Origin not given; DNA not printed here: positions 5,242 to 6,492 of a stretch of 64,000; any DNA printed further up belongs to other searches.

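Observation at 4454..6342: Two tandem paralogous six-repeat proteins (48-aa blades) that are also a 144-bp tandem DNA repeat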

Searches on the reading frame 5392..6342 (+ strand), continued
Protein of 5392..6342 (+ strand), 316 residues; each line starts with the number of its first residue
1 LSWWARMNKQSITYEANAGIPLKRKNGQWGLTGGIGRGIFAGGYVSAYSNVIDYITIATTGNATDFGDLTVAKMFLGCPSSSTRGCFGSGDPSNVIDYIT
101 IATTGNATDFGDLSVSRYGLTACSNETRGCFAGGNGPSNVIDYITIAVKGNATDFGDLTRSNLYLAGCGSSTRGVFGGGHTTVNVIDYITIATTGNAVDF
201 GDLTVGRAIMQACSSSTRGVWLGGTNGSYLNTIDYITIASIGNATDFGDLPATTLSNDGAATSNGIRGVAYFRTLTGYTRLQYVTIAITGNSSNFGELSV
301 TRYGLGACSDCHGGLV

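Call 36: search_protein_families(library=phrogs, proteins=[L031:150-1124:+, L031:1127-1546:+, L031:2272-3345:+, L031:3362-3799:+, L031:3812-4381:+, L031:4395-4793:+, L031:8935-9732:+, L031:9735-10442:+, L031:10448-10786:+, L031:12674-14779:+], max_evalue=0.001)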
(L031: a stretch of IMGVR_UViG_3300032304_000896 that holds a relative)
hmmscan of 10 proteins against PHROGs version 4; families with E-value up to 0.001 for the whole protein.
L031:150-1124:+ (325 aa): 4 families
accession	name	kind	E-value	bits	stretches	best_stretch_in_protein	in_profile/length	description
phrog_2941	-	head and packaging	1.1e-14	55.6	2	31-155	24-133/208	virion structural protein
phrog_10775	-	tail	4.1e-09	37.5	1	2-169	5-174/237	tail protein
phrog_5342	-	tail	7.9e-08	30.6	1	172-240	2373-2440/3319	tail fiber protein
phrog_6005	-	head and packaging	2.5e-06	26.3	1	172-246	185-307/1512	virion structural protein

L031:1127-1546:+ (140 aa): 1 family
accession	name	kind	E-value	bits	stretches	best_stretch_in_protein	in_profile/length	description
phrog_644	-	unknown function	2e-18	67.8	1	1-133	1-140/174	-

L031:2272-3345:+ (358 aa): 0 families

L031:3362-3799:+ (146 aa): 0 families

L031:3812-4381:+ (190 aa): 0 families

L031:4395-4793:+ (133 aa): 0 families

L031:8935-9732:+ (266 aa): 1 family
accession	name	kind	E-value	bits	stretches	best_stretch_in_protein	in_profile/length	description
phrog_1409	-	unknown function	1.4e-09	38.6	1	49-184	43-180/259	-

L031:9735-10442:+ (236 aa): 1 family
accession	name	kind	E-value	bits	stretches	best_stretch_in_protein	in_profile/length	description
phrog_1574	-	unknown function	1.7e-36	127.2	1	3-230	15-236/240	-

L031:10448-10786:+ (113 aa): 0 families

L031:12674-14779:+ (702 aa): 2 families
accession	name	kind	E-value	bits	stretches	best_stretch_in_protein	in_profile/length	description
phrog_3287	-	head and packaging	2.4e-63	215.7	1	8-702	10-524/524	virion structural protein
phrog_28581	-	unknown function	2.7e-06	28.6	1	93-176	70-153/165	-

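Call 44: find_related_loci(query=A1, collection=genome_contigs, flank=6000)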
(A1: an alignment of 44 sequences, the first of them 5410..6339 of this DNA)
Query A1 (310 aa) in genome_contigs; peptide patterns used: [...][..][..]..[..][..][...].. (x = any residue, [..] = any of these).
36 stretches matched a pattern; 27 encode a relative of the query (tblastn E <= 1e-3); 25 distinct loci.
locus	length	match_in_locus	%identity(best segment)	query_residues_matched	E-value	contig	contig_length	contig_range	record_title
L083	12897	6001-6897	52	26-309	8e-73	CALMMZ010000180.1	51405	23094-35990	MAG TPA_asm: uncultured bacterium isolate SRR5676435_bin.113_CONCOCT_v1.1_MAG genome assembly, contig: ERZ724544.127, wh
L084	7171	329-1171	55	16-310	5e-72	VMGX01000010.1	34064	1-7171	MAG: Parcubacteria group bacterium Athens0714_16 Athens071416_scaffold_985, whole genome shotgun sequence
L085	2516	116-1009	56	31-309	4e-67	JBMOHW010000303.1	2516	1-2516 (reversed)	MAG: Terrimicrobiaceae bacterium isolate Deming_bin.375 contig174691, whole genome shotgun sequence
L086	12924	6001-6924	46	14-310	2e-64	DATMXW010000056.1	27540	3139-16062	MAG TPA_asm: Methanospirillum sp. isolate SMAG_U13130 k141_38737, whole genome shotgun sequence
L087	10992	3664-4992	47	31-309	9e-61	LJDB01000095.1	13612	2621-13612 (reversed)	Candidatus Epulonipiscium fishelsonii isolate SCG-B11WGA-EpuloA1 SCGB11WGA_86, whole genome shotgun sequence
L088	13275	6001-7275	45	31-309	7e-60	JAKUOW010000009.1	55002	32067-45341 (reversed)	MAG: Pirellulales bacterium isolate ALOHA_A2.0_43 A2.0-Pirellulales-4_9, whole genome shotgun sequence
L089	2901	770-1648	49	31-309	2e-56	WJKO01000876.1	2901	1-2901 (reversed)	MAG: Promethearchaeota archaeon isolate Bin_342 k141_3331235, whole genome shotgun sequence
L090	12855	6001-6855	46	16-310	1e-55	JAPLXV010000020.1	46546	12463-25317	MAG: Candidatus Nomurabacteria bacterium isolate LacPavin_0419_WC90_MAG_34_11 LacPavin_0419_WC90_scaffold_434292, whole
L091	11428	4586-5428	53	31-309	3e-55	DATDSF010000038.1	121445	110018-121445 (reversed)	MAG TPA_asm: Candidatus Nanoarchaeia archaeon isolate SMAG_U7996 k141_175806, whole genome shotgun sequence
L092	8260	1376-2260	44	28-309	1e-53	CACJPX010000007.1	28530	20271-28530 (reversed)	uncultured Pelagibacteraceae bacterium isolate AG-915-L05 genome assembly, contig: AG-915-L05_NODE_7, whole genome shotg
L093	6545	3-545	56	31-309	4e-53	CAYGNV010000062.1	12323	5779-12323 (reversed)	MAG TPA_asm: uncultured Smithella sp. isolate ERP113451_co4_198 genome assembly, contig: NODE_3238_length_12323_cov_10.6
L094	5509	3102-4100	44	23-304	4e-52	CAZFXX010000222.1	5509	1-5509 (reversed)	MAG TPA_asm: uncultured Desulfobacteraceae bacterium isolate binchicken_co181_129 genome assembly, contig: NODE_33322_le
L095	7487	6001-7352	46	31-309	6e-52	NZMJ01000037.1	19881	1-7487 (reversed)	MAG: Maricaulis sp. isolate IN14 9377, whole genome shotgun sequence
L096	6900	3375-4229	46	31-307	3e-51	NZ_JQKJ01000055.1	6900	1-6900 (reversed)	Desulfobacter vibrioformis DSM 8776 Q366DRAFT_scaffold00055.54_C, whole genome shotgun sequence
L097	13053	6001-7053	41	16-309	1e-44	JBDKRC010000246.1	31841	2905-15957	MAG: Armatimonadia bacterium isolate 5_bin.152 c_000001607021, whole genome shotgun sequence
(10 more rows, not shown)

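Call 45: search_protein_families(library=ncbifam, proteins=[window:5410-6339:+], max_evalue=0.01)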
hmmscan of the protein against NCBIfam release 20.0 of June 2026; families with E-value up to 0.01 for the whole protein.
window:5410-6339:+ (310 aa): 0 families

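Call 51: search_solved_structures(query=A3, max_evalue=1)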
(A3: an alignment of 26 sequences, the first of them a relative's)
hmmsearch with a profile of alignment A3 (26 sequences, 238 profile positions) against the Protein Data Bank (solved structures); distinct sequences matched with E-value up to 1: 2.
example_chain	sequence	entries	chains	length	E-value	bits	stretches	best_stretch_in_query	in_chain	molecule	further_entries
2c0n_A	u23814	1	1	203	0.00045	23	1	30-107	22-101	A197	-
4fix_A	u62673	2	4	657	0.18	14.5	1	55-85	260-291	UDP-galactofuranosyl transferase GlfT2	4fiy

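Call 52: search_solved_structures(query=A1, max_evalue=1)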
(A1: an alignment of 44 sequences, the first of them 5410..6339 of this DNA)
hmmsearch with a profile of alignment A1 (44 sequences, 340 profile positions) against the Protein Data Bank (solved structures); distinct sequences matched with E-value up to 1: 1.
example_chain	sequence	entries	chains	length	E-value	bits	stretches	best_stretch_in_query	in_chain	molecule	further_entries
8fjf_A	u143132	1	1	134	0.1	14.3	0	67-181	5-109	H10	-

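Call 53: search_protein_families(library=pfam, alignment_id=A1, max_evalue=1)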
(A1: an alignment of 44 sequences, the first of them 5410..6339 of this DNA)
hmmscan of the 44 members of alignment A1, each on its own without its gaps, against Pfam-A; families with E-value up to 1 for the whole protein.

A. member 1, window:5410-6339:+ (310 aa): 2 families
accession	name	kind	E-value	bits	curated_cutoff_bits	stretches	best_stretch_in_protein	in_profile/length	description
PF12573.13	OxoDH_E1alpha_N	-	0.0016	18.6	25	0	99-115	15-31/41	2-oxoisovalerate dehydrogenase E1 alpha subunit N terminal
PF05906.16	DUF865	-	0.33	11.2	27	0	185-194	22-31/35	Herpesvirus-7 repeat of unknown function (DUF865)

B. families by the number of members that match (of 44 scanned): 20 families
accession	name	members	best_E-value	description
PF12573.13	OxoDH_E1alpha_N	13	0.00041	2-oxoisovalerate dehydrogenase E1 alpha subunit N terminal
PF00041.27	fn3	4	3.4e-08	Fibronectin type III domain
PF01937.24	ARMT1-like_dom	4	0.015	Damage-control phosphatase ARMT1-like domain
PF25601.1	AAA_lid_14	2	0.00033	AAA+ ATPase lid domain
PF22340.1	TubZ_C_3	2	0.00063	Tubulin-like protein TubZ, C-terminal domain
PF20675.2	MPH2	2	0.0015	Maintenance of Photosystem II under High light 2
PF16656.11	Pur_ac_phosph_N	2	0.01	Purple acid Phosphatase, N-terminal domain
PF05906.16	DUF865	2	0.019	Herpesvirus-7 repeat of unknown function (DUF865)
PF17514.7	DUF5442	2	0.026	Family of unknown function (DUF5442)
PF03549.19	Tir_receptor_M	2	0.067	Translocated intimin receptor (Tir) intimin-binding domain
PF19771.4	DUF6257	2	0.069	Family of unknown function (DUF6257)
PF16583.11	ZirS_C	1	0.0003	Zinc-regulated secreted antivirulence protein C-terminal domain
PF12377.13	DuffyBP_N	1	0.0019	Duffy binding protein N terminal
PF09460.16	Saf-Nte_pilin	1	0.0035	Saf-pilin pilus formation protein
PF20226.3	DUF6585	1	0.0097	Family of unknown function (DUF6585)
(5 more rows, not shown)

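Call 69: list_cluster_members(proteins=[P0018, P0105, P0107, P0045, P0101, P0054, P0082])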
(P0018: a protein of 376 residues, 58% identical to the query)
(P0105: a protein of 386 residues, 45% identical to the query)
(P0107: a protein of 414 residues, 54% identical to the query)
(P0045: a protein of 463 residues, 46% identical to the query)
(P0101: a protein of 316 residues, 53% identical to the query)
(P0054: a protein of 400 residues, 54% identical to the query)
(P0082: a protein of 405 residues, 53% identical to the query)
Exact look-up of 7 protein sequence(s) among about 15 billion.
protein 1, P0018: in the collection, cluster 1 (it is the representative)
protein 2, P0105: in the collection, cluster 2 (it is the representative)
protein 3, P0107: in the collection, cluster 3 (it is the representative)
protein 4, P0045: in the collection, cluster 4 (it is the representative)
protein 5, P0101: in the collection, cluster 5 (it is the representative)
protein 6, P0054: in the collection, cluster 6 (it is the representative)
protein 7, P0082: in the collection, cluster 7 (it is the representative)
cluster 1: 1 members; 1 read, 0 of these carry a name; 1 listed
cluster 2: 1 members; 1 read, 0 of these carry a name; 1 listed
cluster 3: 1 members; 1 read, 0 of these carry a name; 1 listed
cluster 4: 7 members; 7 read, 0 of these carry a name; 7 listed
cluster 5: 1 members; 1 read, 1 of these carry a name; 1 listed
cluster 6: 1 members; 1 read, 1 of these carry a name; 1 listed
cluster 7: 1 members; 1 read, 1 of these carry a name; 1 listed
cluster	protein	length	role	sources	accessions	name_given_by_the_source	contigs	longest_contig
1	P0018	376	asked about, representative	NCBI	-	-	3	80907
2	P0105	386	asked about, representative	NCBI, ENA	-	-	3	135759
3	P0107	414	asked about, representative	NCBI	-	-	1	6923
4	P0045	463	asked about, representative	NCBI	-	-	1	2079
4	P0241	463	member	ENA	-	-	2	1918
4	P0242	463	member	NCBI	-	-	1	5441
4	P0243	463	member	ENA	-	-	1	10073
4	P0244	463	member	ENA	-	-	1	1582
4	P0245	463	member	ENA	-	-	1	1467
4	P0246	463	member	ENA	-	-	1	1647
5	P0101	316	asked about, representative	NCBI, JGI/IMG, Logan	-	hypothetical protein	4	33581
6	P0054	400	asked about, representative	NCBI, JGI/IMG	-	hypothetical protein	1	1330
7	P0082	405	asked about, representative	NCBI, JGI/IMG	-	hypothetical protein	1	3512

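Call 77: search_protein_families(library=pfam, proteins=[L096:798-4229:+, L008:3296-5281:+, L036:6702-8852:+, L066:1-2025:+, L071:6720-8933:+, L012:3-1817:+, L001:10001-11623:+, L089:50-1648:+, L090:5332-6861:+, L022:3571-5046:+], max_evalue=0.01)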
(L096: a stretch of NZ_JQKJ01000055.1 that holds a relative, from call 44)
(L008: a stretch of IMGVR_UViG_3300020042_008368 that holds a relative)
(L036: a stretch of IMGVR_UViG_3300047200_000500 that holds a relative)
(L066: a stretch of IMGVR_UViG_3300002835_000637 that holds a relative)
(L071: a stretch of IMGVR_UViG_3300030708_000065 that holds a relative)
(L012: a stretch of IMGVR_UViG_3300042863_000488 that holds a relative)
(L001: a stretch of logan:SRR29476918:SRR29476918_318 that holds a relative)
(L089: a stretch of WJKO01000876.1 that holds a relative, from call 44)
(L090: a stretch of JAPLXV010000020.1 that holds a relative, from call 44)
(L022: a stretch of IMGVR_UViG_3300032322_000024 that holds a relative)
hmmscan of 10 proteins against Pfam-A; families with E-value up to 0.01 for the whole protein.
L096:798-4229:+ (1144 aa): 2 families
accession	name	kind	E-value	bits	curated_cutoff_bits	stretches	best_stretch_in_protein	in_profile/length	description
PF13550.12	Phage-tail_3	-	2.3e-11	44.3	23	1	15-139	29-151/164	Putative phage tail protein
PF09327.17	Phage_Tail_Tip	-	0.00025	21.2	22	1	709-755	91-125/139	Bacteriophage tail tip fiber protein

L008:3296-5281:+ (662 aa): 0 families

L036:6702-8852:+ (717 aa): 1 family
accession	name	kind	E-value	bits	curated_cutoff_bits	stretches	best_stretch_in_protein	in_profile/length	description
PF12573.13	OxoDH_E1alpha_N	-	0.0066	16.6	25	0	599-611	15-27/41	2-oxoisovalerate dehydrogenase E1 alpha subunit N terminal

L066:1-2025:+ (675 aa): 0 families

L071:6720-8933:+ (738 aa): 2 families
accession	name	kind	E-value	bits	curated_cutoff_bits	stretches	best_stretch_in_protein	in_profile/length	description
PF13385.13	Laminin_G_3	-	1.5e-15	58.1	27.6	1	158-313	1-143/151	Concanavalin A-like lectin/glucanases superfamily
PF00041.27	fn3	-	1.6e-05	25.4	25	0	402-437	48-83/84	Fibronectin type III domain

L012:3-1817:+ (605 aa): 0 families

L001:10001-11623:+ (541 aa): 1 family
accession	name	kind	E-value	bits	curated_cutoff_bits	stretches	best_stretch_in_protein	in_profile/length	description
PF12573.13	OxoDH_E1alpha_N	-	0.0053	16.9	25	0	422-437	15-30/41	2-oxoisovalerate dehydrogenase E1 alpha subunit N terminal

L089:50-1648:+ (533 aa): 0 families

L090:5332-6861:+ (510 aa): 0 families

L022:3571-5046:+ (492 aa): 0 families
